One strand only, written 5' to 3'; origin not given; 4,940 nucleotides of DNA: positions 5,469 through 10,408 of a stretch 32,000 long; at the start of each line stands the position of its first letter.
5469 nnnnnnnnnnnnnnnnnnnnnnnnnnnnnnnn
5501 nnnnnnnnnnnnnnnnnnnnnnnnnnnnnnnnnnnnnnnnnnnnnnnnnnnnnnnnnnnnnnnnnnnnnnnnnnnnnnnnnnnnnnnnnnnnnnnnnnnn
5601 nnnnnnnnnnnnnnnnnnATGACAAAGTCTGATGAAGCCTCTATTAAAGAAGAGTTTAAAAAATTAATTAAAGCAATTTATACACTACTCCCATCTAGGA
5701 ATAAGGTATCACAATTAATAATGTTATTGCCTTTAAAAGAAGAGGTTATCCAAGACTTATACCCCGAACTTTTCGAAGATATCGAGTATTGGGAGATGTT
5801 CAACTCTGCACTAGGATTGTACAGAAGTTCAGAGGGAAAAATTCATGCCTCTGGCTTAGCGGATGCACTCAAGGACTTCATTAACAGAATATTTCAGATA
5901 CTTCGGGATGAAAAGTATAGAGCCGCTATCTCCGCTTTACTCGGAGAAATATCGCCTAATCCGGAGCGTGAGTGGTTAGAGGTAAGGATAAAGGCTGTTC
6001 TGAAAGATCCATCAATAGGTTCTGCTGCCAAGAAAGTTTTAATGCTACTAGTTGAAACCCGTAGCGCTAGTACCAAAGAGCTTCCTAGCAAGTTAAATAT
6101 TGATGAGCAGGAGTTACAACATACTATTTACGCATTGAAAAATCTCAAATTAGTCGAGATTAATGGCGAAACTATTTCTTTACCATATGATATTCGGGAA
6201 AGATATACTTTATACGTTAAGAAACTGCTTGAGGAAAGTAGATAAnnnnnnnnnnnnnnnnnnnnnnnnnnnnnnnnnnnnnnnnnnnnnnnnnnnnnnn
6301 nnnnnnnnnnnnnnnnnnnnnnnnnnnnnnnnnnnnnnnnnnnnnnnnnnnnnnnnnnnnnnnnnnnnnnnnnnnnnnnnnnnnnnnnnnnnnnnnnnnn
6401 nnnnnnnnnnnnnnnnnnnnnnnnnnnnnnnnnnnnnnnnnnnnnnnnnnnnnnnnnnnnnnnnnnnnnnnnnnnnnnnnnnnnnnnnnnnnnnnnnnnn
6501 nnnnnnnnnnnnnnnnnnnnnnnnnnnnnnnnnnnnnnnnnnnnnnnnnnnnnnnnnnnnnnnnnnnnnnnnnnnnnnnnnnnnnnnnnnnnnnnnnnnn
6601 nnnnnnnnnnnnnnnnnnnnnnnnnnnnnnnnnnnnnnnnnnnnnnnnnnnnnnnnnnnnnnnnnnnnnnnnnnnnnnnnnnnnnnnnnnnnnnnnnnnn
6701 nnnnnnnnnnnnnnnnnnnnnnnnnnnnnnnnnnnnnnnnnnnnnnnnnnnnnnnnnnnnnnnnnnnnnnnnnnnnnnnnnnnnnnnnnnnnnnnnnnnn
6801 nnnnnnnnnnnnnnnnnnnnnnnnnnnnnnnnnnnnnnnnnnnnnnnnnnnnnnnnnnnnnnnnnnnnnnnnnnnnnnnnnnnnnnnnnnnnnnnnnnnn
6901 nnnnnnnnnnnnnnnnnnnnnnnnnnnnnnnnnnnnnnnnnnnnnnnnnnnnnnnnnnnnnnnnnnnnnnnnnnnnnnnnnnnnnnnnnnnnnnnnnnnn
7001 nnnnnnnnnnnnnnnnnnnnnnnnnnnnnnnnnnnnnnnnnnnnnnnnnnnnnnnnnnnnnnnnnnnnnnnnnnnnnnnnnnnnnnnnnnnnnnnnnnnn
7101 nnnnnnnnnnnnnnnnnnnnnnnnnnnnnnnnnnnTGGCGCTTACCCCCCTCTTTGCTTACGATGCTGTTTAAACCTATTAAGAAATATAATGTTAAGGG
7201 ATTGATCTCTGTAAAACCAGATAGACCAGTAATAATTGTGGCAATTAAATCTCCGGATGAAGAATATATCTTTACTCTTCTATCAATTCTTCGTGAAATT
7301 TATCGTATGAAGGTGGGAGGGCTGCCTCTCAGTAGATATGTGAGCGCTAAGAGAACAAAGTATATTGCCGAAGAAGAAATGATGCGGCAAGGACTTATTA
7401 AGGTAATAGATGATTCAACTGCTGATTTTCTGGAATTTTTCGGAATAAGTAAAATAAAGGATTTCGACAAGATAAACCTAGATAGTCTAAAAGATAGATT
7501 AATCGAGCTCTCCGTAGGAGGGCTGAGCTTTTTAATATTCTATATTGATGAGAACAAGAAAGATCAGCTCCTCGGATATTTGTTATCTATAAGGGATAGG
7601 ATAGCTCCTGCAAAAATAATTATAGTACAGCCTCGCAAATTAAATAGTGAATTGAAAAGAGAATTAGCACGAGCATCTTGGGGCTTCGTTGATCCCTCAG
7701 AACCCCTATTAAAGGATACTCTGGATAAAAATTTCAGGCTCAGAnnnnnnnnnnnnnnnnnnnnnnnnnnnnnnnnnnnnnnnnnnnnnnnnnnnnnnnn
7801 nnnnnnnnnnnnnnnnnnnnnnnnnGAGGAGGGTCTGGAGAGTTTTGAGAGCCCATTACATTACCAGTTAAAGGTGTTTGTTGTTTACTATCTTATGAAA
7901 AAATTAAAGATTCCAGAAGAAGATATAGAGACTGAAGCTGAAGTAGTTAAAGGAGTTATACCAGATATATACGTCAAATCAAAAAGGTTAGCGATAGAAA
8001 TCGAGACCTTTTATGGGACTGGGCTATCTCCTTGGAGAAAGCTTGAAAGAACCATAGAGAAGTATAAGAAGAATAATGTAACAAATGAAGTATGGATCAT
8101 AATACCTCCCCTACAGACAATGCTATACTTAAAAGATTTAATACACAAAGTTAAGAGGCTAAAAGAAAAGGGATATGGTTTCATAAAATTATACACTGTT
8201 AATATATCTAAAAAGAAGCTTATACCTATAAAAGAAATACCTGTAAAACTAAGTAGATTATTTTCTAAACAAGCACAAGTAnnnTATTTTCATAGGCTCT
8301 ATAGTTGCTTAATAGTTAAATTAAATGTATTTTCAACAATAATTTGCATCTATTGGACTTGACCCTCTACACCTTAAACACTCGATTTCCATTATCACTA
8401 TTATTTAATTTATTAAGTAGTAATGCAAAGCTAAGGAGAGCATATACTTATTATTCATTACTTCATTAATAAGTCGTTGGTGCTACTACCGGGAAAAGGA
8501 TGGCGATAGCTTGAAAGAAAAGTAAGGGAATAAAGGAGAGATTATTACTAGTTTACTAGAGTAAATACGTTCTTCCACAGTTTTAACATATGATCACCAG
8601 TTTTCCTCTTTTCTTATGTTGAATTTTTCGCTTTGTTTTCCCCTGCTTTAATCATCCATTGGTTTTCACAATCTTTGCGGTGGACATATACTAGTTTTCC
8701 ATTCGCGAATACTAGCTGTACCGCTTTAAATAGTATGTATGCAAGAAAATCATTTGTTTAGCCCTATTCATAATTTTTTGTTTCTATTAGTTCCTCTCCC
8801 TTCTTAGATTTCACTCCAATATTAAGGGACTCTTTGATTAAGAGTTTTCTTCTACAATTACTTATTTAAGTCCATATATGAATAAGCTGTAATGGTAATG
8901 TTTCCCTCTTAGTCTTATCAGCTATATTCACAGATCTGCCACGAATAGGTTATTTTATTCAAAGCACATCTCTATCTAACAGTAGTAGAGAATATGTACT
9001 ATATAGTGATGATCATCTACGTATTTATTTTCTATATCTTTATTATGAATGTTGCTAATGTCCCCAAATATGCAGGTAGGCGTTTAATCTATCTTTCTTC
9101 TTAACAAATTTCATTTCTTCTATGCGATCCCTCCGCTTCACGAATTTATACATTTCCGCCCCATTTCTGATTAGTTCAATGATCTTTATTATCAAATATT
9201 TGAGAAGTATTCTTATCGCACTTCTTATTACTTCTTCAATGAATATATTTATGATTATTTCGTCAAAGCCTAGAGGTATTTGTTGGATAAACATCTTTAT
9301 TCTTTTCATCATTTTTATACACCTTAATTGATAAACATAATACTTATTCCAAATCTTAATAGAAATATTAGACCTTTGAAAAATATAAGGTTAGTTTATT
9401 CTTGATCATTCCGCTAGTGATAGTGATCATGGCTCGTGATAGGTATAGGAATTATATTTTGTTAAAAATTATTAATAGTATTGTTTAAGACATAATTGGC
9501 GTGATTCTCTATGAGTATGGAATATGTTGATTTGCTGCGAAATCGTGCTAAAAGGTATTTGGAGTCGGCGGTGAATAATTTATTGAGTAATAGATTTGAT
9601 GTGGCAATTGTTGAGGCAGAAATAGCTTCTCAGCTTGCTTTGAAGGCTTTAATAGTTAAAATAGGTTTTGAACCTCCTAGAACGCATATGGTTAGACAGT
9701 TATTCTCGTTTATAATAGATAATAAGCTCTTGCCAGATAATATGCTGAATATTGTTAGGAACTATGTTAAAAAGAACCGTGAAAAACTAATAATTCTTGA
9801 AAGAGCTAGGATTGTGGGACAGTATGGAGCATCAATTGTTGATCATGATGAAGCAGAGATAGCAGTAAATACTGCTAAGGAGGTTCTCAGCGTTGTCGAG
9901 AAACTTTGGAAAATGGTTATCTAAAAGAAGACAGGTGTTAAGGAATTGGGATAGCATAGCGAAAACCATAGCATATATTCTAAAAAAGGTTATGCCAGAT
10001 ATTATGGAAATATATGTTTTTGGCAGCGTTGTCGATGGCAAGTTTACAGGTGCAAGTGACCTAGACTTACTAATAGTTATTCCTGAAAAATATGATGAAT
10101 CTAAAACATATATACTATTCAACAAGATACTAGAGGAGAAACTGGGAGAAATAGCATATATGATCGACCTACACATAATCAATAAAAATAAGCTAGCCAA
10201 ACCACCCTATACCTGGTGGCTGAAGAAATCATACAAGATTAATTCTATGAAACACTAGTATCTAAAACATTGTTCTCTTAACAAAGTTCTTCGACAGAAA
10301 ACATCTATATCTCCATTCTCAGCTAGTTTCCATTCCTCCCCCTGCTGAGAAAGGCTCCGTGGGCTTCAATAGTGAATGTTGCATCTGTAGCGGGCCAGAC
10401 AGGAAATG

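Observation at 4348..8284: Translationally coupled three-gene operon with a wHTH/PD-(D/E)xK nuclease protein, sitting between an R-M pair and a HEPN-MNT pair: candidate new archaeal defence (or element-maintenance) module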

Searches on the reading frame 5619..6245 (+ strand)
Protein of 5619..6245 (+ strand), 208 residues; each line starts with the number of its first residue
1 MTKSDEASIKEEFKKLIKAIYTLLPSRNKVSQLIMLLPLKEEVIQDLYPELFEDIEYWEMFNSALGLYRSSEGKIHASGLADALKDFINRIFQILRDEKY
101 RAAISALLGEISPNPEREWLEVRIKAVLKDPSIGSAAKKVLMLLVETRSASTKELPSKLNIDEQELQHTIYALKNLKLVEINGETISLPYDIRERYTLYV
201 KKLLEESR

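Call 3: search_protein_families(library=pfam, proteins=[window:5619-6245:+], max_evalue=1)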
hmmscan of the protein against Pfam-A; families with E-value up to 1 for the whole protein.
window:5619-6245:+ (208 aa): 5 families
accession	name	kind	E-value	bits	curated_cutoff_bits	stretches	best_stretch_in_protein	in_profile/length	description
PF02002.24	TFIIE_alpha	-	0.00012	22.3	22.9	1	133-182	11-60/105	TFIIE alpha subunit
PF10771.15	DUF2582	-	0.018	15.6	24.2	1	131-170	4-43/65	Winged helix-turn-helix domain (DUF2582)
PF14394.12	DUF4423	-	0.019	15.2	30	1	145-184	32-71/165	Domain of unknown function (DUF4423)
PF01978.25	TrmB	-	0.04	14.2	25.6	1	139-189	12-59/68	Sugar-specific transcriptional regulator TrmB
PF22351.2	TraH_VirB8-like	-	0.17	12.3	26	1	12-63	3-54/123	TraH VirB8-like domain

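Call 4: search_protein_families(library=padloc, proteins=[window:5619-6245:+], max_evalue=1)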
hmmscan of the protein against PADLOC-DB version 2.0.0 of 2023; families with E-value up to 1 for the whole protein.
window:5619-6245:+ (208 aa): 6 families
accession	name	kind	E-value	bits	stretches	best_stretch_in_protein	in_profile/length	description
PDLC01850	CARF3--CARF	-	0.0018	16.2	1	123-183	135-193/209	-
PDLC01434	CasR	-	0.0019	16.1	1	118-181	115-173/191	"CAS-I,CAS-II,CAS-III,CAS-IV,CAS-V,CAS-VI; associated_signaling"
PDLC01866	CARF3--CARF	-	0.0089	14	1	131-182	135-186/207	-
PDLC01044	Csa3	-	0.011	13.7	1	116-181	119-180/194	Type I-A associated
PDLC01268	CasR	-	0.013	13.5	1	120-183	113-171/179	"CAS-I,CAS-II,CAS-III,CAS-IV,CAS-V,CAS-VI; associated_signaling"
PDLC00641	ZorB2|ZorB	-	0.026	12.2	1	61-106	91-135/238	MotB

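Call 5: search_protein_families(library=ncbifam, proteins=[window:5619-6245:+], max_evalue=1)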
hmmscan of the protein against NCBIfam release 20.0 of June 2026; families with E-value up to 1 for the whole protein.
window:5619-6245:+ (208 aa): 1 family
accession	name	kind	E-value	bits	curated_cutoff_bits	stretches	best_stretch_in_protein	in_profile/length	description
NF008847.0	PRK11886.1-2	equivalog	0.091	12.1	293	1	137-189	7-61/320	bifunctional biotin--[acetyl-CoA-carboxylase] ligase/biotin operon repressor BirA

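Call 6: search_protein_families(library=phrogs, proteins=[window:5619-6245:+], max_evalue=1)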
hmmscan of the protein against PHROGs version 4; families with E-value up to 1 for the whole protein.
window:5619-6245:+ (208 aa): 3 families
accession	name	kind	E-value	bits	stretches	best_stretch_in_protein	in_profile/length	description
phrog_12156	-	DNA, RNA and nucleotide metabolism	0.00053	19.8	1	130-192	418-480/485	DNA helicase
phrog_10086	-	DNA, RNA and nucleotide metabolism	0.14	13.4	1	134-182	16-63/91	HTH DNA binding protein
phrog_19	-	DNA, RNA and nucleotide metabolism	0.21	11.4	1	41-125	179-260/621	DnaB-like replicative helicase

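Call 9: find_homologous_proteins(query=window:5619-6245:+)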
Query window:5619-6245:+ (208 aa): 20 proteins with E <= 0.001 among 384 candidates.
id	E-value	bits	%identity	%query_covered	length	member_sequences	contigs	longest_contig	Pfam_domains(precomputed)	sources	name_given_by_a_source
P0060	2.1e-125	434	100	100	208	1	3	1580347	-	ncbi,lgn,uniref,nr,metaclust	ncbi:hypothetical protein [Staphylothermus hellenicus]|uniref:Uncharacterized protein n=1 Tax=Staphy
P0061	5.7e-99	348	81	100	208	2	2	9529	-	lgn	-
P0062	8.9e-81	288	66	100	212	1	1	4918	-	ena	-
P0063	7.7e-80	285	66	100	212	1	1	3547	-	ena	-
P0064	1.4e-78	281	65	100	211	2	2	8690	-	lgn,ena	-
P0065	2.5e-78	280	66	100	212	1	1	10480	-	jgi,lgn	-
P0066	3.7e-78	280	64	100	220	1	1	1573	-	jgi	-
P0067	6.1e-78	279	64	100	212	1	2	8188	-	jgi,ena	-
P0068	2.9e-77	277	66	98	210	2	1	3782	-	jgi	-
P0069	1.0e-76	275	62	100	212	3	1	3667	-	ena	-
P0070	7.5e-75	269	62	100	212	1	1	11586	-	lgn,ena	-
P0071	1.9e-74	268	62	100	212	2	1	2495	-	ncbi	-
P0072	9.2e-74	265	63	98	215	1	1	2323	-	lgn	-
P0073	4.1e-73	263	60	99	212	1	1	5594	PF08280.18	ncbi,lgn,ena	-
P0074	2.1e-72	261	61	99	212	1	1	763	-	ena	-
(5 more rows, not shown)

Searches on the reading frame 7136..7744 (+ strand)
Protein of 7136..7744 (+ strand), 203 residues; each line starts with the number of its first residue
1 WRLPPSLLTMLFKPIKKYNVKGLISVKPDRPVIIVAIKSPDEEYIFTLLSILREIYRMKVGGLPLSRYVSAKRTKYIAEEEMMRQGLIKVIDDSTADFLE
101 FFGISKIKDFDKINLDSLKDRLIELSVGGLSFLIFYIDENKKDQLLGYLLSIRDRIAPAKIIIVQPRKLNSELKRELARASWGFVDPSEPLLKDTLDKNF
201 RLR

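Call 89: search_solved_structures(query=A6, max_evalue=10)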
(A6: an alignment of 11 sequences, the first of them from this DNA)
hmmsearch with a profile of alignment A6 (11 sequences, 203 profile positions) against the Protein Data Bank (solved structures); distinct sequences matched with E-value up to 10: 5.
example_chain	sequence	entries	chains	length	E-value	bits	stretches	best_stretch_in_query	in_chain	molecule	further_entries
5fii_A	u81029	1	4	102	0.32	14.1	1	73-161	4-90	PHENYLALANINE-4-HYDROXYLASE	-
5mlz_A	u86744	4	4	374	0.5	13.4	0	88-134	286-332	Dolichol monophosphate mannose synthase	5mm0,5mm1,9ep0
8dpe_A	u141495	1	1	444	0.82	12.7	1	91-156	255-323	ATP-dependent RNA helicase DDX42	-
7qep_O0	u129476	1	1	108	1.3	12.1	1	53-100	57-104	60S RIBOSOMAL PROTEIN L30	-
4q9v_A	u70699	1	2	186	1.8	11.6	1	72-176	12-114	Tumor necrosis factor alpha-induced protein 8-like protein 3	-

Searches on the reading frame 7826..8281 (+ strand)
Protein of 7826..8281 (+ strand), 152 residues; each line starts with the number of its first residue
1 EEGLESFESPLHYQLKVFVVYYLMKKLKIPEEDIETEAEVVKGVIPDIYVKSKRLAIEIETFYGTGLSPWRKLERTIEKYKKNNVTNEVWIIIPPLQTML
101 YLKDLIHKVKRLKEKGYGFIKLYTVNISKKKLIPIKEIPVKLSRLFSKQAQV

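Call 88: search_solved_structures(query=A5, max_evalue=10, show_alignments=2)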
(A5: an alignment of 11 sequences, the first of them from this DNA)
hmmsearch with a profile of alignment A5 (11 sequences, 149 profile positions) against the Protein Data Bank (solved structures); distinct sequences matched with E-value up to 10: 0.

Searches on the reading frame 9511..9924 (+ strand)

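Call 3: search_protein_families(library=pfam, proteins=[window:9511-9924:+], max_evalue=1)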
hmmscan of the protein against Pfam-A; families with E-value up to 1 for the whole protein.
window:9511-9924:+ (137 aa): 1 family
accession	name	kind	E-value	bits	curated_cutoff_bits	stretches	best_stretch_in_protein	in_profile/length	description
PF05168.19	HEPN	-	4.8e-25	88.4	22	1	8-131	3-116/117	HEPN domain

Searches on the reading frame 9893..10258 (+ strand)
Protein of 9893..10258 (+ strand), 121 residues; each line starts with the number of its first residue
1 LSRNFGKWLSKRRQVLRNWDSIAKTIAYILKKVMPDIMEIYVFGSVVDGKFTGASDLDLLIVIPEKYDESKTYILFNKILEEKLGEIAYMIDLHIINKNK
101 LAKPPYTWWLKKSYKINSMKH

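Call 3: search_protein_families(library=pfam, proteins=[window:9893-10258:+], max_evalue=1)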
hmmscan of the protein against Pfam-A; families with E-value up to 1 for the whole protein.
window:9893-10258:+ (121 aa): 8 families
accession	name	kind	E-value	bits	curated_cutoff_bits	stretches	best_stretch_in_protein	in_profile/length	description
PF18765.7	Polbeta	-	1.5e-10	41.5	26.9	1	25-100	2-73/93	Polymerase beta, Nucleotidyltransferase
PF01909.29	NTP_transf_2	-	1.1e-09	39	21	1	30-100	8-78/93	Nucleotidyltransferase domain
PF22600.2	MTPAP-like_central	-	2.3e-07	31.4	27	1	17-73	20-75/139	Poly(A) RNA polymerase, mitochondrial-like, central palm domain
PF20879.2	SidM_N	-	0.0035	17.1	27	1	29-79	51-101/285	SidM, N-terminal domain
PF12633.13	Adenyl_cycl_N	-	0.0061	17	27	1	15-79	67-134/199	Adenylate cyclase NT domain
PF20697.3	NTase-conflict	-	0.0084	16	24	1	37-71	15-53/259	Pol beta superfamily nucleotidyltransferase in conflict systems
PF20750.3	PAP_NTPase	-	0.084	13.2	27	1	35-83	72-120/194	Poly(A) polymerase nucleotidyltransferase domain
PF14792.12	DNA_pol_B_palm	-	0.17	12.5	25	1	21-81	9-68/113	DNA polymerase beta palm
